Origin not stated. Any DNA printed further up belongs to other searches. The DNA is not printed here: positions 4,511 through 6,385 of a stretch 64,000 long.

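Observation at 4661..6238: Membrane-anchored SPFH(band-7)-Ser/Thr kinase fusion protein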

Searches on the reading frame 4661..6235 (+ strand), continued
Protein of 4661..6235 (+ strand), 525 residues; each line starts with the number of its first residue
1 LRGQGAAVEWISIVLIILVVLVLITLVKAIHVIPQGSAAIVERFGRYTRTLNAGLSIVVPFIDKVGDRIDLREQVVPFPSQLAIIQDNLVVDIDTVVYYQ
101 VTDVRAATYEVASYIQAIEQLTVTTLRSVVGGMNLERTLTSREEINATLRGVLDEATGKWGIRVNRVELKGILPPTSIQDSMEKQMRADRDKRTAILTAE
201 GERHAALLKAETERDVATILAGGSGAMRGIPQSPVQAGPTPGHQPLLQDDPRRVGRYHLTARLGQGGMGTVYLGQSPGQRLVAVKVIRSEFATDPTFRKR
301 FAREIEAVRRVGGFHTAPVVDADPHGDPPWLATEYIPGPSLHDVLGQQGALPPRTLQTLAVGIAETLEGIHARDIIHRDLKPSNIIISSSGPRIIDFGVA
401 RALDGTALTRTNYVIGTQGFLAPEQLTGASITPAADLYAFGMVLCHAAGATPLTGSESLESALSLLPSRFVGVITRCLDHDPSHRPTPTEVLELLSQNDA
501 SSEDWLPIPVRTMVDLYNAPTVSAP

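Call 70: list_cluster_members(proteins=[P0020, P0001, P0037])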
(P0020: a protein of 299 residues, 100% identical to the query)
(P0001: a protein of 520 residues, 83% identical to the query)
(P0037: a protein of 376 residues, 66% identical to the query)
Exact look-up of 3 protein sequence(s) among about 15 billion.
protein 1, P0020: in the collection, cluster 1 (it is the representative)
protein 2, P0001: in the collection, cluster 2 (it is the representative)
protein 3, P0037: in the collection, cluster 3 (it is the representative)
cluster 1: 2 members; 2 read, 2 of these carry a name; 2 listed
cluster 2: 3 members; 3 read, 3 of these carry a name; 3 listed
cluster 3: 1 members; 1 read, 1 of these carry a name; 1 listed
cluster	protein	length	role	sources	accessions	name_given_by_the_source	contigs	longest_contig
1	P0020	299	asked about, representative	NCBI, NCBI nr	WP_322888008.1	serine/threonine-protein kinase [Wenjunlia vitaminophila]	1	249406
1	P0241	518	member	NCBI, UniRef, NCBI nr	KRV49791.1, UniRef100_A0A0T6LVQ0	hypothetical protein AQ490_19040 [Wenjunlia vitaminophila] | Protein kinase domain-containing protein n=2 Tax=Wenjunlia vitaminophila TaxID=76728 ...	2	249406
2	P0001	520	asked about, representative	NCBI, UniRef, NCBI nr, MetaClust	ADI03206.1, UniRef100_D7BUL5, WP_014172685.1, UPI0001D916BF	secreted protein [Streptomyces bingchenggensis BCW-1] | Secreted protein n=1 Tax=Streptomyces bingchenggensis (strain BCW-1) TaxID=749414 ... | SPFH domain-containing protein [Streptomyces bingchenggensis]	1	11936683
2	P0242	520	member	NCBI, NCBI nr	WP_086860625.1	SPFH domain-containing protein [Streptomyces milbemycinicus]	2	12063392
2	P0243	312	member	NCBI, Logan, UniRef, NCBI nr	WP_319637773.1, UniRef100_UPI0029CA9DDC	serine/threonine-protein kinase [Streptomyces milbemycinicus] | serine/threonine-protein kinase n=1 Tax=Streptomyces milbemycinicus TaxID=476552 ...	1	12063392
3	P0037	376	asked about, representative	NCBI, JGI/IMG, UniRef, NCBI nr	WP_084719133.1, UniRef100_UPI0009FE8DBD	protein kinase domain-containing protein [Streptacidiphilus carbonis] | DivIVA domain-containing protein | protein kinase domain-containing protein n=1 Tax=Streptacidiphilus carbonis TaxID=105422 ...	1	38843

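Call 76: search_protein_representatives(protein=window:4682-6235:+)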
Query: 518 residues. Proteins with E-value up to 0.001 (for the whole library): 959065; up to 1e-10: 605978; up to 1e-30: 15475. The best 150 are listed.
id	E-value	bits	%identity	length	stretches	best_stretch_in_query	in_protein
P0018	1.4e-200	683.9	64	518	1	4-515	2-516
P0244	5.2e-153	527.0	53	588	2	225-515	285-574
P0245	1.9e-143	495.5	59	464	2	215-505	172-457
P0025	2.0e-143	495.5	82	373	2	322-480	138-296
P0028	5.8e-143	493.9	76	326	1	222-517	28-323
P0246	9.8e-123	427.2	48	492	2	215-517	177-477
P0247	3.6e-121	422.0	46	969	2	236-488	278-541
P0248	7.9e-121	420.9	50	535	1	12-515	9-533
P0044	5.8e-118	411.5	66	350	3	10-180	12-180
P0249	1.0e-115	404.1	47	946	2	234-488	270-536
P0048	2.1e-112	393.1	63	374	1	225-510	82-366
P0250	2.4e-110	386.3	33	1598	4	244-440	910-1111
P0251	2.3e-107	376.5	45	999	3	238-451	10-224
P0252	6.9e-100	351.8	51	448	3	25-210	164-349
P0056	4.7e-99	349.1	77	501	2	1-218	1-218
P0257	1.9e-87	310.8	43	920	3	237-492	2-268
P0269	1.0e-81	291.9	46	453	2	6-165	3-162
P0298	8.3e-77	275.7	42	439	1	17-428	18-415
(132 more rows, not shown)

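Call 77: search_protein_families(library=pfam, proteins=[P0244, P0245, P0246, P0247, P0248, P0249, P0250, P0251, P0252, P0257], max_evalue=0.00001)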
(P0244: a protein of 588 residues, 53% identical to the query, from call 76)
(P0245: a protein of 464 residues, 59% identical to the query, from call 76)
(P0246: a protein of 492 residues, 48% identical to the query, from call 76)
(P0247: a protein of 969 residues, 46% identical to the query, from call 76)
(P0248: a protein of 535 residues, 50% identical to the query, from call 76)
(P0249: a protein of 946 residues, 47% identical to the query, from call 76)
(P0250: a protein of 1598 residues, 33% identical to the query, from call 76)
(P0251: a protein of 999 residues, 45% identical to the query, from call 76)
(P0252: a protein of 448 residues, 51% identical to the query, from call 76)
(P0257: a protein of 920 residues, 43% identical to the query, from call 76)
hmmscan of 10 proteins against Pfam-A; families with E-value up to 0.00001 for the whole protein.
P0244 (588 aa): 4 families
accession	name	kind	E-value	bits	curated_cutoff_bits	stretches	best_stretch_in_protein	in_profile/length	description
PF00069.31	Pkinase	-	2.5e-33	116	31.7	1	309-499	1-190/263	Protein kinase domain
PF01145.31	Band_7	-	1.4e-23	84.3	23.6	1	28-197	3-174/176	SPFH domain / Band 7 family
PF07714.23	PK_Tyr_Ser-Thr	-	1.6e-21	77.2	23.1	1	311-498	3-196/258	Protein tyrosine and serine/threonine kinase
PF03109.22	ABC1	-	1.2e-07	31.5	22.9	0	383-462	145-225/244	ABC1 atypical kinase-like domain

P0245 (464 aa): 3 families
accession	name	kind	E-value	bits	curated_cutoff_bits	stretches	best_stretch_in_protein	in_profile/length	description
PF01145.31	Band_7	-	2e-30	106.6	23.6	1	21-166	2-150/176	SPFH domain / Band 7 family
PF00069.31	Pkinase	-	5.6e-22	78.8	31.7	1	211-438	1-259/263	Protein kinase domain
PF07714.23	PK_Tyr_Ser-Thr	-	2.1e-12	47.4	23.1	1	213-438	3-256/258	Protein tyrosine and serine/threonine kinase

P0246 (492 aa): 3 families
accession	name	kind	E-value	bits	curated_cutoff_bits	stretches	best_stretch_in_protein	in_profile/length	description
PF00069.31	Pkinase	-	9.9e-37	127.2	31.7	1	216-446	5-257/263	Protein kinase domain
PF07714.23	PK_Tyr_Ser-Thr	-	2.8e-22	79.7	23.1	1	216-448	5-256/258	Protein tyrosine and serine/threonine kinase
PF01145.31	Band_7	-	4e-18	66.5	23.6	1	25-169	2-149/176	SPFH domain / Band 7 family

P0247 (969 aa): 11 families
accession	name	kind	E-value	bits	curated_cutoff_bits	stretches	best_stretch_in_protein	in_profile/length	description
PF00069.31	Pkinase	-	9.9e-85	284.5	31.7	2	24-267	4-258/263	Protein kinase domain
PF07714.23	PK_Tyr_Ser-Thr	-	1.4e-55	188.9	23.1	2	296-541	5-258/258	Protein tyrosine and serine/threonine kinase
PF13360.13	PQQ_2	-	2.1e-23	83.6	27.6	2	775-933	2-145/233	Outer membrane protein assembly factor BamB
PF01636.29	APH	-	6e-14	52.8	23.2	0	137-169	168-202/239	Phosphotransferase enzyme family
PF03109.22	ABC1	-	9.6e-13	48.3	22.9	0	334-441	118-220/244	ABC1 atypical kinase-like domain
PF19974.5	TCAD9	-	6.8e-12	45.7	40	0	124-162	285-322/429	Ternary complex associated domain 9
PF06293.20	Kdo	-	2e-09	37.6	21.3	0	79-165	78-170/207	Lipopolysaccharide kinase (Kdo/WaaP) family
PF13570.13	Beta-prop_ACSF4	-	4.6e-08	33.3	133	0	626-695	20-90/329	Beta-alanine-activating enzyme, beta-propeller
PF01163.29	RIO1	-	2.9e-07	30.7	22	0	124-162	111-149/187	RIO domain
PF01011.28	PQQ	-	5.7e-07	29.1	26.7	0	666-693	57-84/595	Glucose/ethanol/alcohol dehydrogenase, beta-propeller domain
PF17667.7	Pkinase_fungal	-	1.2e-06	28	24.1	0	119-189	288-364/387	Fungal protein kinase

P0248 (535 aa): 3 families
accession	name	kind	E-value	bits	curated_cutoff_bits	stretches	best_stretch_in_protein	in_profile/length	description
PF01145.31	Band_7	-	5.6e-27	95.3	23.6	1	23-163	2-145/176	SPFH domain / Band 7 family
PF00069.31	Pkinase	-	6.1e-22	78.7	31.7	1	278-495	13-258/263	Protein kinase domain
PF07714.23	PK_Tyr_Ser-Thr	-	4.4e-14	52.9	23.1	1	282-494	17-254/258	Protein tyrosine and serine/threonine kinase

P0249 (946 aa): 8 families
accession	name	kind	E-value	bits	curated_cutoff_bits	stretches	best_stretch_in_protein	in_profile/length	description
PF00069.31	Pkinase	-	3.5e-79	266.4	31.7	2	16-261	2-258/263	Protein kinase domain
PF07714.23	PK_Tyr_Ser-Thr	-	4.4e-52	177.4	23.1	2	17-264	3-258/258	Protein tyrosine and serine/threonine kinase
PF13360.13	PQQ_2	-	4.8e-22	79.2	27.6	2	707-839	7-142/233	Outer membrane protein assembly factor BamB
PF01636.29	APH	-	1.6e-14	54.7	23.2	0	132-160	169-199/239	Phosphotransferase enzyme family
PF03109.22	ABC1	-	8.1e-11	42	22.9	0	122-164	177-220/244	ABC1 atypical kinase-like domain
PF19974.5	TCAD9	-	1.1e-09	38.4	40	0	118-156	285-322/429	Ternary complex associated domain 9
PF17667.7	Pkinase_fungal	-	6e-07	29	24.1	0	127-182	301-363/387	Fungal protein kinase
PF01163.29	RIO1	-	2e-06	28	22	0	121-156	114-149/187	RIO domain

P0250 (1598 aa): 11 families
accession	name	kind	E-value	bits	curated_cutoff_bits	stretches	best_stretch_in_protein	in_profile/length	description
PF00069.31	Pkinase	-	2.6e-196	650.3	31.7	4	916-1166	1-253/263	Protein kinase domain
PF07714.23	PK_Tyr_Ser-Thr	-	1.3e-135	451.2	23.1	4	636-876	2-248/258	Protein tyrosine and serine/threonine kinase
PF03109.22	ABC1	-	7.1e-23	81.4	22.9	1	706-787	143-222/244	ABC1 atypical kinase-like domain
PF06293.20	Kdo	-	5.9e-17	62.2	21.3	0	670-781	51-171/207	Lipopolysaccharide kinase (Kdo/WaaP) family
PF01636.29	APH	-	4.1e-16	59.9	23.2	0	726-783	143-201/239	Phosphotransferase enzyme family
PF14531.12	Kinase-like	-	8.8e-14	51.9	25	0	481-569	158-254/289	Kinase-like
PF19974.5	TCAD9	-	5.9e-11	42.6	40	0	1018-1058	283-321/429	Ternary complex associated domain 9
PF01163.29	RIO1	-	9.4e-10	38.8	22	0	443-514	82-150/187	RIO domain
PF19962.4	EAD9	-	5.1e-08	33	25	1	3-63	2-62/62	Effector-associated domain 9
PF17667.7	Pkinase_fungal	-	2.5e-07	30.2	24.1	0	750-816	305-376/387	Fungal protein kinase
PF14516.12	AAA_35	-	5.6e-06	25.8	27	0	1331-1482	126-276/331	AAA-like domain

P0251 (999 aa): 6 families
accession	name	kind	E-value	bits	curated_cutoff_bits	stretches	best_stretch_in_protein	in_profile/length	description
PF00069.31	Pkinase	-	1.7e-70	237.9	31.7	2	22-269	1-259/263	Protein kinase domain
PF07714.23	PK_Tyr_Ser-Thr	-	1e-37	130.3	23.1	2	24-271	3-258/258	Protein tyrosine and serine/threonine kinase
PF13360.13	PQQ_2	-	1e-17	65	27.6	2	792-951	5-150/233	Outer membrane protein assembly factor BamB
PF01636.29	APH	-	2.8e-10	40.8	23.2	0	138-165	168-197/239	Phosphotransferase enzyme family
PF25293.1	Beta-prop_EMC1_N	-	3.1e-06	27.5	34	0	780-891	30-149/219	EMC1 N-terminal beta-propeller domain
PF13570.13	Beta-prop_ACSF4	-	6.5e-06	26.2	133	0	663-890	28-263/329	Beta-alanine-activating enzyme, beta-propeller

P0252 (448 aa): 1 family
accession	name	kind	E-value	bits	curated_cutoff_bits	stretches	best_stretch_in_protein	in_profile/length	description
PF01145.31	Band_7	-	1.9e-70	237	23.6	2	164-335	2-176/176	SPFH domain / Band 7 family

P0257 (920 aa): 5 families
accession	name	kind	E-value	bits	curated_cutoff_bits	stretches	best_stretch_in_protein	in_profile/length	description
PF00069.31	Pkinase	-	7.5e-47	160.4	31.7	2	15-260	1-257/263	Protein kinase domain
PF07714.23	PK_Tyr_Ser-Thr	-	1.4e-31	110.2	23.1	1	17-262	3-256/258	Protein tyrosine and serine/threonine kinase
PF13360.13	PQQ_2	-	1.7e-27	97.1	27.6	2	677-903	5-212/233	Outer membrane protein assembly factor BamB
PF13570.13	Beta-prop_ACSF4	-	7.4e-08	32.6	133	0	586-655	113-180/329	Beta-alanine-activating enzyme, beta-propeller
PF01011.28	PQQ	-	1.1e-06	28.1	26.7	0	576-603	57-84/595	Glucose/ethanol/alcohol dehydrogenase, beta-propeller domain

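Call 78: list_cluster_members(proteins=[P0244, P0245, P0246, P0248, P0298, P0269])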
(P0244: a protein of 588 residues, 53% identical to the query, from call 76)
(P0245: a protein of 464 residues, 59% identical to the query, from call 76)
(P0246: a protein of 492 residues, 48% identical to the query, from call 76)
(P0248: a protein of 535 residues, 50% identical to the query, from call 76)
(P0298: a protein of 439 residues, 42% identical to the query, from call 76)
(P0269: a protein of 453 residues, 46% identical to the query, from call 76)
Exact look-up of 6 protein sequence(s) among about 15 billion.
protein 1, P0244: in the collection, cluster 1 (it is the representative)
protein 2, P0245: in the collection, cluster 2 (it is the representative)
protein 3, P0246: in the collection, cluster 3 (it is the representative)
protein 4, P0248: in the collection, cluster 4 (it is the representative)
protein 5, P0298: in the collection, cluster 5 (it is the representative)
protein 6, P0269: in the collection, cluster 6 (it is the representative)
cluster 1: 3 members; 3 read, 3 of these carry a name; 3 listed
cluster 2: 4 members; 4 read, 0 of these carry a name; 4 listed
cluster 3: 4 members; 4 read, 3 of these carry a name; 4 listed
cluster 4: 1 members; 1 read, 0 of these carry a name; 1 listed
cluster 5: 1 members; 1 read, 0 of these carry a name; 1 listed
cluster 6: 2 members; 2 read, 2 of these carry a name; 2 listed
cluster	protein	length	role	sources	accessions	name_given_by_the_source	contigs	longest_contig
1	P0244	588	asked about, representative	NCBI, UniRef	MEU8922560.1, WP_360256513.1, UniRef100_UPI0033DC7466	SPFH domain-containing protein [Kitasatospora sp. NPDC048545] | protein kinase domain-containing protein n=1 Tax=Kitasatospora sp. NPDC048545 ...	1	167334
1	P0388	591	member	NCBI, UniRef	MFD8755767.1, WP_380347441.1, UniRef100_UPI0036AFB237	SPFH domain-containing protein [Kitasatospora sp. NPDC059577] | protein kinase domain-containing protein n=1 Tax=Kitasatospora sp. NPDC059577 ...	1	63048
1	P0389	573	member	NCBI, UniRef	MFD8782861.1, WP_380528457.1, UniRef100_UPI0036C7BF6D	SPFH domain-containing protein [Kitasatospora sp. NPDC059599] | protein kinase domain-containing protein n=1 Tax=Kitasatospora sp. NPDC059599 ...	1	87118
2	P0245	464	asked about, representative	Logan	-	-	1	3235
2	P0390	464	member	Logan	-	-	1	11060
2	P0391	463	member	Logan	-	-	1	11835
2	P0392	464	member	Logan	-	-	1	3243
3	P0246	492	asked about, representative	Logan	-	-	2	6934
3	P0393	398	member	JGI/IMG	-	regulator of protease activity HflC (stomatin/prohibitin superfamily)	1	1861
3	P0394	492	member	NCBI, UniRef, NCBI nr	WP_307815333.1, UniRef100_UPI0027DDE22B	protein kinase [Streptomyces sp. 7-21] | protein kinase domain-containing protein n=1 Tax=Streptomyces sp. 7-21 TaxID=2802283 ...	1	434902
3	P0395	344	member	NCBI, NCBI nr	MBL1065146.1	serine/threonine protein kinase [Streptomyces sp. 7-21]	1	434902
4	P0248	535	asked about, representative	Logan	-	-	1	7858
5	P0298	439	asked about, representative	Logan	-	-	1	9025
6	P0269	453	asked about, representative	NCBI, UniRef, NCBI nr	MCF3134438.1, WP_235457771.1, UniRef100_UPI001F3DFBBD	protein kinase domain-containing protein [Streptomyces olivochromogenes] | protein kinase domain-containing protein n=1 Tax=Streptomyces olivochromogenes TaxID=1963 ... | SPFH domain-containing protein [Streptomyces olivochromogenes]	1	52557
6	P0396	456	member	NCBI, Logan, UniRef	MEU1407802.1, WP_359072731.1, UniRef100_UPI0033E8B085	SPFH domain-containing protein [Streptomyces sp. NPDC005728] | protein kinase domain-containing protein n=1 Tax=Streptomyces sp. NPDC005728 ...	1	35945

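Call 79: find_encoding_contigs(protein=P0054, flank=5000, max_places=1)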
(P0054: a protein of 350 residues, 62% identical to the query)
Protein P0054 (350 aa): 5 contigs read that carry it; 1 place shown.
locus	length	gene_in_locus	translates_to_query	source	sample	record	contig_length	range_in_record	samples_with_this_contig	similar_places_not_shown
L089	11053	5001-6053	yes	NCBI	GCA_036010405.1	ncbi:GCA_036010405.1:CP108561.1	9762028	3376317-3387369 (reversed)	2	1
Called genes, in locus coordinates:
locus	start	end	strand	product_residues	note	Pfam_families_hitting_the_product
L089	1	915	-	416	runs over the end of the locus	-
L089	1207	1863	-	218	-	PF13578:Methyltransf_24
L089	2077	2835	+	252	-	-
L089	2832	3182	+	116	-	PF13601:HTH_34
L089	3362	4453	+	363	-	PF08240:ADH_N, PF00107:ADH_zinc_N, PF13602:ADH_zinc_N_2 (weak)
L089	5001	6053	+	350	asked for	PF00069:Pkinase, PF01636:APH (faint), PF03109:ABC1 (faint), PF07714:PK_Tyr_Ser-Thr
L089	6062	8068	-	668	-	PF00561:Abhydrolase_1, PF12146:Hydrolase_4 (faint), PF00326:Peptidase_S9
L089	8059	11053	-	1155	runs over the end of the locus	PF25816:RamC_N, PF00069:Pkinase, PF05147:LANC_like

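Call 80: find_encoding_contigs(protein=P0037, flank=5000, max_places=1)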
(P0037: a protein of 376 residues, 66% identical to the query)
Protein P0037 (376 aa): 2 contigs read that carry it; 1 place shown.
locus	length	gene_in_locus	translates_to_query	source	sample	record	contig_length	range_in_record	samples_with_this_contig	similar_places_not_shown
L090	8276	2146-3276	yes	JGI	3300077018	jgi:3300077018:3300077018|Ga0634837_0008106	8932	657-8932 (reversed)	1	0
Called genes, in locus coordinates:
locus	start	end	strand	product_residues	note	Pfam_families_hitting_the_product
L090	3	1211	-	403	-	?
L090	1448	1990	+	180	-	-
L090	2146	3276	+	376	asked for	PF05103:DivIVA, PF00069:Pkinase, PF01636:APH (faint), PF03109:ABC1 (faint), PF07714:PK_Tyr_Ser-Thr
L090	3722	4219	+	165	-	-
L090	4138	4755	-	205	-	-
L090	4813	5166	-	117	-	-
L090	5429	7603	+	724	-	PF00239:Resolvase, PF07508:Recombinase, PF13408:Zn_ribbon_recom (weak)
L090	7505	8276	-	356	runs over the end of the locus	PF13546:DDE_5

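Call 81: find_encoding_contigs(protein=P0032, flank=5000, max_places=1)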
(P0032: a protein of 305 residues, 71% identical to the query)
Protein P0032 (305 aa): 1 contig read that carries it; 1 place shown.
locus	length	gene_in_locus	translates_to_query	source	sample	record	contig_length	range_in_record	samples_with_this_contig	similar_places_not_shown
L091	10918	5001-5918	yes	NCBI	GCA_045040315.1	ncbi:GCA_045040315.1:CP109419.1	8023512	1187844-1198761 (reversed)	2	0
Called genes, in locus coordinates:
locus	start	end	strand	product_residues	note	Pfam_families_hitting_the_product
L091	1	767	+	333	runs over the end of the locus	PF00296:Bac_luciferase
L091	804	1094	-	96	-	-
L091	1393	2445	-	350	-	PF21948:LplA-B_cat, PF03099:BPL_LplA_LipB (weak)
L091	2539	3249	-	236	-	-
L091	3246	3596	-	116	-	PF03551:PadR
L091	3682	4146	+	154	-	PF10027:DUF2269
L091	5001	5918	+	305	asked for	PF00069:Pkinase, PF07714:PK_Tyr_Ser-Thr, PF01636:APH (faint)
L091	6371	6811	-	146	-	-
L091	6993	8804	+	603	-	PF01019:G_glu_transpept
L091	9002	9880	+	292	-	PF00459:Inositol_P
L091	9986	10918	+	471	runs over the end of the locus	PF00890:FAD_binding_2 (weak), PF01266:DAO, PF01593:Amino_oxidase, PF01946:Thi4, PF12831:FAD_oxidored (weak), PF13450:NAD_binding_8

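Call 87: search_protein_families(library=pfam, proteins=[P0037, P0046, P0036], max_evalue=0.01)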
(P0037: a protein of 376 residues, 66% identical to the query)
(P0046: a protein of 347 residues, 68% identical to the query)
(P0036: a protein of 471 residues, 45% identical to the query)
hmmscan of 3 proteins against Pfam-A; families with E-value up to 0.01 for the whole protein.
P0037 (376 aa): 6 families
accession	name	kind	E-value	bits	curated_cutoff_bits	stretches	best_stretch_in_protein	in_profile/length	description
PF00069.31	Pkinase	-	1.8e-38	132.9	31.7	1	107-342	1-258/263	Protein kinase domain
PF07714.23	PK_Tyr_Ser-Thr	-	1.4e-24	87.2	23.1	1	109-337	3-250/258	Protein tyrosine and serine/threonine kinase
PF05103.18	DivIVA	-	3.8e-10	40.3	28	1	3-64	1-60/131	DivIVA protein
PF01636.29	APH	-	1.3e-06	28.8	23.2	1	224-251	169-198/239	Phosphotransferase enzyme family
PF03109.22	ABC1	-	2.9e-06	27.1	22.9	1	181-254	145-218/244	ABC1 atypical kinase-like domain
PF17667.7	Pkinase_fungal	-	0.0024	17.1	24.1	1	215-295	297-384/387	Fungal protein kinase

P0046 (347 aa): 5 families
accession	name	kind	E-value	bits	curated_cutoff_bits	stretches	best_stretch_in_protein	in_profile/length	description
PF00069.31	Pkinase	-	3.1e-40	138.7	31.7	1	83-316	4-259/263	Protein kinase domain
PF07714.23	PK_Tyr_Ser-Thr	-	4.2e-26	92.2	23.1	1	84-317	5-257/258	Protein tyrosine and serine/threonine kinase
PF01636.29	APH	-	2.3e-10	41.1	23.2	2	103-196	21-110/239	Phosphotransferase enzyme family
PF03109.22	ABC1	-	4.3e-06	26.5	22.9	1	153-228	144-219/244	ABC1 atypical kinase-like domain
PF17667.7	Pkinase_fungal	-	0.0028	16.9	24.1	1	182-260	291-376/387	Fungal protein kinase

P0036 (471 aa): 5 families
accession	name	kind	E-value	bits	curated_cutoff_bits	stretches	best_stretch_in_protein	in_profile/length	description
PF00069.31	Pkinase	-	2.8e-37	129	31.7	1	200-434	1-257/263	Protein kinase domain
PF01145.31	Band_7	-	9.7e-28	97.8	23.6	1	27-171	2-149/176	SPFH domain / Band 7 family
PF07714.23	PK_Tyr_Ser-Thr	-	6.1e-24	85.2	23.1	1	203-436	4-256/258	Protein tyrosine and serine/threonine kinase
PF01636.29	APH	-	1.9e-06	28.3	23.2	1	317-344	169-198/239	Phosphotransferase enzyme family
PF03109.22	ABC1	-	0.0042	16.7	22.9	0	302-348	172-219/244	ABC1 atypical kinase-like domain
